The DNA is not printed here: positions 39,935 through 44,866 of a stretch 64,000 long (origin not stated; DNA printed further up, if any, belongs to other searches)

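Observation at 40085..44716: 1543-aa cytoplasmic fusion (acyl-CoA-synthetase-like + ~700-aa unknown + GNAT) in an operon-like position upstream of icd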

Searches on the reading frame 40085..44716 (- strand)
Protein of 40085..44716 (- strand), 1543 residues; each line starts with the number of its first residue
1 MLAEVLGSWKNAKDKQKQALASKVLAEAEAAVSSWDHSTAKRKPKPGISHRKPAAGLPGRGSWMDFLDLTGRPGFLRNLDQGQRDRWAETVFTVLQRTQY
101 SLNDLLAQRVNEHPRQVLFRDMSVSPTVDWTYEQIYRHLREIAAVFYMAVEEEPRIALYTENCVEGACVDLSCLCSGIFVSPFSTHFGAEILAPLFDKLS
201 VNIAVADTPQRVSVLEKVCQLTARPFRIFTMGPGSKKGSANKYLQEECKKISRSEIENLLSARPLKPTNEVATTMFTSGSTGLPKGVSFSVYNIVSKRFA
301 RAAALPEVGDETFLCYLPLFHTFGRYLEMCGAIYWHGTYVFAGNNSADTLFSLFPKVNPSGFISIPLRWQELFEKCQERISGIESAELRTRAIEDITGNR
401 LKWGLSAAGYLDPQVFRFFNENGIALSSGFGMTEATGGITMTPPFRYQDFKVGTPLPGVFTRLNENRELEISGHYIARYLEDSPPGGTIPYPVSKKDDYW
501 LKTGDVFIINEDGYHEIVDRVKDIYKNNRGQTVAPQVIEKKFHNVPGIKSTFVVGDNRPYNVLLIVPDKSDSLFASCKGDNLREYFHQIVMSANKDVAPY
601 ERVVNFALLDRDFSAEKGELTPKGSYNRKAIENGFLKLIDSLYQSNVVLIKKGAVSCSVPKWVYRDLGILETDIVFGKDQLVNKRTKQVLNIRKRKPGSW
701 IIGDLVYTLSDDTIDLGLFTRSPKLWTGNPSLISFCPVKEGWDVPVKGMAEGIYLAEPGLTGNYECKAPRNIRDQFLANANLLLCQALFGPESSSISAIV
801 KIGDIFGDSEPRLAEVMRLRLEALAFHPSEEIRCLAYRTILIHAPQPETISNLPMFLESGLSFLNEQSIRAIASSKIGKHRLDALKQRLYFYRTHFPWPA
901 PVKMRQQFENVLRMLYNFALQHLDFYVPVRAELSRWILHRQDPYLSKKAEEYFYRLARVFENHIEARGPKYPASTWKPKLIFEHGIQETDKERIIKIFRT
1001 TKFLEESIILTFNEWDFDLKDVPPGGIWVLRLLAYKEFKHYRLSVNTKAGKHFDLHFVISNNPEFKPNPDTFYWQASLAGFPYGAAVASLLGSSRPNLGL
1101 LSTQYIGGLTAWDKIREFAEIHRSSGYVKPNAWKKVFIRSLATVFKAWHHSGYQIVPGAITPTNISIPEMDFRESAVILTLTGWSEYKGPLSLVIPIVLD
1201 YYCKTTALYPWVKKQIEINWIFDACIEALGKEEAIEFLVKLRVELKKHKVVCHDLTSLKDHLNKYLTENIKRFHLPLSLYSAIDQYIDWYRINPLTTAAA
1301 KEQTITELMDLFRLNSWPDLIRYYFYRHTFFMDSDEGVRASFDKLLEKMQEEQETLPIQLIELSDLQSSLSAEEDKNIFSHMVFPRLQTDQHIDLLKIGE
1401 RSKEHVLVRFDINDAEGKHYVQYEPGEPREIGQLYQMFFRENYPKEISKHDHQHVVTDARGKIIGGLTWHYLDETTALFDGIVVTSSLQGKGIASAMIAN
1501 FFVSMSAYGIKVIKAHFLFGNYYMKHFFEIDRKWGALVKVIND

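Call 5: search_protein_families(library=pfam, proteins=[window:40085-44716:-], max_evalue=0.01)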
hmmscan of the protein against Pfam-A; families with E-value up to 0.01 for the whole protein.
window:40085-44716:- (1543 aa): 5 families
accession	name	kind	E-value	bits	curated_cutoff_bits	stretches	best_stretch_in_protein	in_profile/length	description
PF00501.34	AMP-binding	-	3.2e-41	141.8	29.9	1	107-464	2-356/384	AMP-binding enzyme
PF23562.2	AMP-binding_C_3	-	6.3e-12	46.4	20.8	1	529-645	8-122/124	AMP-binding enzyme C-terminal domain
PF00583.31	Acetyltransf_1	-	1.2e-05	26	20.7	1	1443-1529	27-112/116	Acetyltransferase (GNAT) family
PF13508.13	Acetyltransf_7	-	0.00031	21.5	27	1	1452-1512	3-64/84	Acetyltransferase (GNAT) domain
PF14542.12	Acetyltransf_CG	-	0.0013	19.2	30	1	1460-1513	8-61/80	GCN5-related N-acetyl-transferase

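Call 6: search_protein_families(library=ncbifam, proteins=[window:40085-44716:-], max_evalue=0.01)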
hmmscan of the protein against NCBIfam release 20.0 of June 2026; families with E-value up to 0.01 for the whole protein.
window:40085-44716:- (1543 aa): 77 families (the best 25 are shown)
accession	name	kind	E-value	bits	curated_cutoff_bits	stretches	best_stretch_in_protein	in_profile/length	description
NF004837.0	PRK06187.1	subfamily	5.4e-36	123.9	476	1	96-556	4-456/531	long-chain-fatty-acid--CoA ligase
NF038343.1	ligase_FadD11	exception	1.4e-29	103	950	2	396-646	324-584/585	fatty acid--CoA ligase FadD11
NF004114.0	PRK05605.1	equivalog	1.5e-23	82.9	766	1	263-558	215-505/575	long-chain-fatty-acid--CoA ligase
NF041592.1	carboxyl_red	equivalog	3e-23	81.5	1300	1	124-645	71-621/1160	carboxylic acid reductase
TIGR01923.1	menE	equivalog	8.5e-22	77.6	330.15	2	131-324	1-168/442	o-succinylbenzoate--CoA ligase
NF005702.0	PRK07514.1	subfamily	2.3e-21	75.7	558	1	102-555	5-433/506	malonyl-CoA synthase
NF005714.0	PRK07529.1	subfamily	3.5e-20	71.9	632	1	117-555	51-508/640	acyl-CoA synthetase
NF006134.1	PRK08279.1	equivalog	5.1e-20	71.5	625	2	90-349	34-288/605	long-chain-acyl-CoA synthetase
NF006572.0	PRK09088.1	equivalog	6.3e-20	71.3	696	1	261-555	132-421/491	acyl-CoA synthetase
NF005801.1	PRK07656.1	equivalog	7.4e-20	71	657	1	129-555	26-436/500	FadD3 family acyl-CoA ligase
NF006182.0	PRK08316.1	subfamily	7.8e-20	70.8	663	2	98-373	9-275/523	fatty acyl-CoA synthetase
NF005858.0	PRK07787.1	subfamily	3.3e-19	68.7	575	1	136-556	29-408/471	acyl-CoA synthetase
NF004808.0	PRK06155.1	equivalog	6.9e-18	64.2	722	1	94-551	15-451/542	ATP-dependent acyl-CoA ligase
TIGR01733.1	AA-adenyl-dom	subfamily_domain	5.8e-16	58.3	317.4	1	131-553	1-409/409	amino acid adenylation domain-containing protein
NF009232.0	PRK12582.1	subfamily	6.4e-16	57.7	777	1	95-645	44-615/624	acyl-CoA synthetase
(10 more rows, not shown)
